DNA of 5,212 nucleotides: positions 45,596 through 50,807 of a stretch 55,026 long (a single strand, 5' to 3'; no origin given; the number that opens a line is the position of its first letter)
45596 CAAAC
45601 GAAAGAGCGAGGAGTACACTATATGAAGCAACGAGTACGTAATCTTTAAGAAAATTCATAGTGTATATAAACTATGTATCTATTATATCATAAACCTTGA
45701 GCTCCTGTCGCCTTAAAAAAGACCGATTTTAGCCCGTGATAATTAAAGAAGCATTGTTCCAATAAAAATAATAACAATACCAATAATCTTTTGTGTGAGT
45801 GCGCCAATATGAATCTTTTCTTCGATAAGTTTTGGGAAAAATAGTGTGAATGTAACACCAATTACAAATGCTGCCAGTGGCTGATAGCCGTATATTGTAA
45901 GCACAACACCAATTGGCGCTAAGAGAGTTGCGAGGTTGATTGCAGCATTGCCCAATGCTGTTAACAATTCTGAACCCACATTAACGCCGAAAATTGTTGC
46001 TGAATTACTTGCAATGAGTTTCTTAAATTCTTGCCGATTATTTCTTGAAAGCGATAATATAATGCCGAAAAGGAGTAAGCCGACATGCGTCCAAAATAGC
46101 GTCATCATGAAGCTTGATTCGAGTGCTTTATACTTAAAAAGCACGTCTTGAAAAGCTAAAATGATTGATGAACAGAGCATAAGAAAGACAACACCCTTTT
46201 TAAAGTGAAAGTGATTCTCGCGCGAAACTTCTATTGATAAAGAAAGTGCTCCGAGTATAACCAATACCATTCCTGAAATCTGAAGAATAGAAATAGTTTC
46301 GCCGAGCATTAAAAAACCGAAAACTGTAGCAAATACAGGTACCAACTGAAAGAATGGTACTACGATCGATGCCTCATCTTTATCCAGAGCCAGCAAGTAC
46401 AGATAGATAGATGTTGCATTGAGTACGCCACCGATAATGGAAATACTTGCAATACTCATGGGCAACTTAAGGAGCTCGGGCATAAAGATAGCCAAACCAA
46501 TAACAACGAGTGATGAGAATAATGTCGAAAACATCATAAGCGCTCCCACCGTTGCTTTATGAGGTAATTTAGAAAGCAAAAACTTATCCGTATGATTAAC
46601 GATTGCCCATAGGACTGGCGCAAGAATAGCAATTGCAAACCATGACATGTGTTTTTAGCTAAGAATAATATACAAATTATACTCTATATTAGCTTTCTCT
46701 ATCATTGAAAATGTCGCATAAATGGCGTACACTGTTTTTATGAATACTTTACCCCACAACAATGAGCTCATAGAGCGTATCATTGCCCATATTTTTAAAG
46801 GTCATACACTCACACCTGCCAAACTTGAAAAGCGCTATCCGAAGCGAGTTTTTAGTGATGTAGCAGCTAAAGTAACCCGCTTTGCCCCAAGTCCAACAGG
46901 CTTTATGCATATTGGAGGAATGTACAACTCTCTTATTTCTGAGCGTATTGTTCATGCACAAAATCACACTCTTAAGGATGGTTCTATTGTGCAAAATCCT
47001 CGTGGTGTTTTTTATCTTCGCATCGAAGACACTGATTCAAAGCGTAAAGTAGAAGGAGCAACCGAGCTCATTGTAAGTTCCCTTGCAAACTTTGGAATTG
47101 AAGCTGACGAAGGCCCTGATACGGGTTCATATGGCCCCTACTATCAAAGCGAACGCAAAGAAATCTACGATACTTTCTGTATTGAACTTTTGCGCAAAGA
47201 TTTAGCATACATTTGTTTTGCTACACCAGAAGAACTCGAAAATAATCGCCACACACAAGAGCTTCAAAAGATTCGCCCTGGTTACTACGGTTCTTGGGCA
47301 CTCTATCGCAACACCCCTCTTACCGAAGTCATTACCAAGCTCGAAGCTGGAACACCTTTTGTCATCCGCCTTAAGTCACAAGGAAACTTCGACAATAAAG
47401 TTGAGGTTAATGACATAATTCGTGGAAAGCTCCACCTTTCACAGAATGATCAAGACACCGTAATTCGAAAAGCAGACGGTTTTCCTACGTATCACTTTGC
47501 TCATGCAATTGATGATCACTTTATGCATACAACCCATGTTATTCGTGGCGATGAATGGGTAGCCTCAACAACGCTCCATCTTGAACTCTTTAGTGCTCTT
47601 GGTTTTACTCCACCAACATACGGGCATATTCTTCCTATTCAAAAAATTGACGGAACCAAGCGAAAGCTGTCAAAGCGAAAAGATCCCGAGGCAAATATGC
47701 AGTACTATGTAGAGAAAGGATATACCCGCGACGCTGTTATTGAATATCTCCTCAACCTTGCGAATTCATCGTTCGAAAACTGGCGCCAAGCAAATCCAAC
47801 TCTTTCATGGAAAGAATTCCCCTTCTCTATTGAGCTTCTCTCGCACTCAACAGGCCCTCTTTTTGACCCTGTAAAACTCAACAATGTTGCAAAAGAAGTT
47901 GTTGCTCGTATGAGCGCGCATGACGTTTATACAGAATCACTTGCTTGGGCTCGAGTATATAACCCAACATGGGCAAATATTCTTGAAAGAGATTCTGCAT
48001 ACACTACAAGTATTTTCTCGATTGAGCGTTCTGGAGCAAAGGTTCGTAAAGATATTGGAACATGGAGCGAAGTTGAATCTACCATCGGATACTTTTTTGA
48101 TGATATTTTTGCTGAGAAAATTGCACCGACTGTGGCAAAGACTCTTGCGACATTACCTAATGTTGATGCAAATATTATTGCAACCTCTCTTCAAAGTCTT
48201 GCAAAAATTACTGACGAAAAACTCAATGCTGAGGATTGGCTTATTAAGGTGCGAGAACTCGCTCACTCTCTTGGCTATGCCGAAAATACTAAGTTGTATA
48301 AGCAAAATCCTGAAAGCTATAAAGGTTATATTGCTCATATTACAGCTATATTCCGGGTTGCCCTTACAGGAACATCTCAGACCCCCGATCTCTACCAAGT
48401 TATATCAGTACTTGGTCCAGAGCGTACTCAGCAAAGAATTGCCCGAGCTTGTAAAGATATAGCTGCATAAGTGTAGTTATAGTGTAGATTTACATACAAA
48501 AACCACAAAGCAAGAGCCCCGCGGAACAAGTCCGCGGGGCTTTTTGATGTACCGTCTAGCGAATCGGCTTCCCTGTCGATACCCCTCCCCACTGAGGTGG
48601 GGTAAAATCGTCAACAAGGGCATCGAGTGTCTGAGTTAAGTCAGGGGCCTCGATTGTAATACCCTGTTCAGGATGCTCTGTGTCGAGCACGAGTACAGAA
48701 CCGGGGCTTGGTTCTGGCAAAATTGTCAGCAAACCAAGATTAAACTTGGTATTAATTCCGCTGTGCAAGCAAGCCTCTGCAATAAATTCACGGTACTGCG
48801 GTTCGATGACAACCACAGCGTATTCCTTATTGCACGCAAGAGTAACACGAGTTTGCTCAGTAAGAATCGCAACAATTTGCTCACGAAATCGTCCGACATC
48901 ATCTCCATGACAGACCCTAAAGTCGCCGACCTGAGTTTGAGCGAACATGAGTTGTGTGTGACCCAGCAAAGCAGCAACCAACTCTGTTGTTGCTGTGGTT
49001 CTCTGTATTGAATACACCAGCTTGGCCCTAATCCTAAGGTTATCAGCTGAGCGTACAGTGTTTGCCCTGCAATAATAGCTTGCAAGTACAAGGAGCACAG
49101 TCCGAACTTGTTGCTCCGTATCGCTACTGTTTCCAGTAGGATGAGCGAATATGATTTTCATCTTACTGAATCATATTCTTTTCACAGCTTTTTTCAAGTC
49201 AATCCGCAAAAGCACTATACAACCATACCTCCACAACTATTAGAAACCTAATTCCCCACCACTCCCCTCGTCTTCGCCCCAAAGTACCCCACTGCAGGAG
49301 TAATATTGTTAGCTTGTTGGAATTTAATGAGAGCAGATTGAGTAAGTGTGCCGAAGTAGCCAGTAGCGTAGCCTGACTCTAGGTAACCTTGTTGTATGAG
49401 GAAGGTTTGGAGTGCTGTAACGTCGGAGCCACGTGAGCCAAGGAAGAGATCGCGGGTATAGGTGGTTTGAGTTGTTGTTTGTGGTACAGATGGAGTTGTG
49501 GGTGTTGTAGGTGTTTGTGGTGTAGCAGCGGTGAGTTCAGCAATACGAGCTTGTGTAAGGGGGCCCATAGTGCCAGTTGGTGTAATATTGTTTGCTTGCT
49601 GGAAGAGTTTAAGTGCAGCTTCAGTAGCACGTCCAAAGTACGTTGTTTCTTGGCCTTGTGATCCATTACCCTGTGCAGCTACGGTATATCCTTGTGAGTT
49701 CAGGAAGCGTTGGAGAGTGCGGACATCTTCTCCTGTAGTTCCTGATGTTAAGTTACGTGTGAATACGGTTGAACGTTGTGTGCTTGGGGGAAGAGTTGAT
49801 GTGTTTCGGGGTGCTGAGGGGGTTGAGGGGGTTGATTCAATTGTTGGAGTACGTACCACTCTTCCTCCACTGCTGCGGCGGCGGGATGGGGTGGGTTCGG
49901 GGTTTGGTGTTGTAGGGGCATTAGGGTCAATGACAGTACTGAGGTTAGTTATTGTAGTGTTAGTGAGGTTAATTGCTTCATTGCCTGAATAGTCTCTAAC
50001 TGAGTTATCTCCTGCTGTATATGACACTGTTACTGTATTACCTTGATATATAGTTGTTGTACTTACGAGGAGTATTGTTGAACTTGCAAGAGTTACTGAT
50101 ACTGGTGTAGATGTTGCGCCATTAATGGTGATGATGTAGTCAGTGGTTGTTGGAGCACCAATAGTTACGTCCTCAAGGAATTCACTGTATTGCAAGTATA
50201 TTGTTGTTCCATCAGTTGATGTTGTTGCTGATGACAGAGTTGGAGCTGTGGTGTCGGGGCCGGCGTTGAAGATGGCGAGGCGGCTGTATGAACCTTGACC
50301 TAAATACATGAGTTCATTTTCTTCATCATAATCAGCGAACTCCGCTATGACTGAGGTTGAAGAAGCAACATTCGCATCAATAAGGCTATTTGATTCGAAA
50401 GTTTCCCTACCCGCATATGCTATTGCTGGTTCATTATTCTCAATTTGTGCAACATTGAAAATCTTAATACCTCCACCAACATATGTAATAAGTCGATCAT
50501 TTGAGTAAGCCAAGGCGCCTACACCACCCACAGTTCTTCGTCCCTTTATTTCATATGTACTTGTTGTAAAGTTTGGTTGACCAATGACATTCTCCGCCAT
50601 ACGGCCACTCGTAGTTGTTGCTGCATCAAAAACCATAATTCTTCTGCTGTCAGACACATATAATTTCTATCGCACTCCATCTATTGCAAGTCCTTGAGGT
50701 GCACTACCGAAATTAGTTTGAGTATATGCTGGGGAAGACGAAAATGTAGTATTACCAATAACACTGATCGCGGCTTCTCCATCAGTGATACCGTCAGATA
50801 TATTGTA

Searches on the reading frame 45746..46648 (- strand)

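Call 108: search_protein_families(library=pfam, proteins=[window:45746-46648:-], max_evalue=0.00001)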
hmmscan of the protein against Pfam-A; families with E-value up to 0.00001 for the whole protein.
window:45746-46648:- (301 aa): 1 family
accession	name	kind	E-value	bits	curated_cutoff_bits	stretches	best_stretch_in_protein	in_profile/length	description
PF00892.27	EamA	-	5.5e-13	49.8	28.2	1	2-137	2-133/135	EamA-like transporter family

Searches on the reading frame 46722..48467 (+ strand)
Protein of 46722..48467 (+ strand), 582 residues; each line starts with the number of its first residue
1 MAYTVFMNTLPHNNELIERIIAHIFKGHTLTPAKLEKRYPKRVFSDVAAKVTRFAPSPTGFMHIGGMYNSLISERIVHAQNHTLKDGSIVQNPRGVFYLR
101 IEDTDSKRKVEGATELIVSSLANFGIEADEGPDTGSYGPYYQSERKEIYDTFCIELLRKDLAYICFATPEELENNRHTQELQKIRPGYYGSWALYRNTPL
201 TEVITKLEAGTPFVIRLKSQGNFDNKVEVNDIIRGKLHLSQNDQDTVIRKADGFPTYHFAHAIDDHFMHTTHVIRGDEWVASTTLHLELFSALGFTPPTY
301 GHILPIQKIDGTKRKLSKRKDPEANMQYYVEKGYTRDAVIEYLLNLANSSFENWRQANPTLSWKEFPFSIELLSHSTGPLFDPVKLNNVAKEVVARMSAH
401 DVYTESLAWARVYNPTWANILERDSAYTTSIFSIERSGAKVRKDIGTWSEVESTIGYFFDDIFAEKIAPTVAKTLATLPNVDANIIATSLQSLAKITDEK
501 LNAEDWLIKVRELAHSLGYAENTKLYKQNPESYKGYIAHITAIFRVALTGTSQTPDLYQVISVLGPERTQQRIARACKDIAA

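Call 108: search_protein_families(library=pfam, proteins=[window:46722-48467:+], max_evalue=0.00001)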
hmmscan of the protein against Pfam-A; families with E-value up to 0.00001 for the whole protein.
window:46722-48467:+ (582 aa): 2 families
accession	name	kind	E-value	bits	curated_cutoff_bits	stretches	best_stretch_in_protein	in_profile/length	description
PF00749.27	tRNA-synt_1c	-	3.2e-63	214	23.4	1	51-346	3-275/314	tRNA synthetases class I (E and Q), catalytic domain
PF19269.4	Anticodon_2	-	2.9e-09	37.9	23.6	1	540-576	104-140/141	Anticodon binding domain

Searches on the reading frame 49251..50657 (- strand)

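Call 108: search_protein_families(library=pfam, proteins=[window:49251-50657:-], max_evalue=0.00001)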
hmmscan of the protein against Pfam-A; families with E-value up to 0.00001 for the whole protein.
window:49251-50657:- (469 aa): 2 families
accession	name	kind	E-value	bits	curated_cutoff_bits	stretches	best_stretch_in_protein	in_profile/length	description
PF01471.23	PG_binding_1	-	1.3e-25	89.8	23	2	308-371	1-56/57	Putative peptidoglycan binding domain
PF13753.12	SWM_repeat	-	4.6e-08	33.6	27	1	135-216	2-84/86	Putative flagellar system-associated repeat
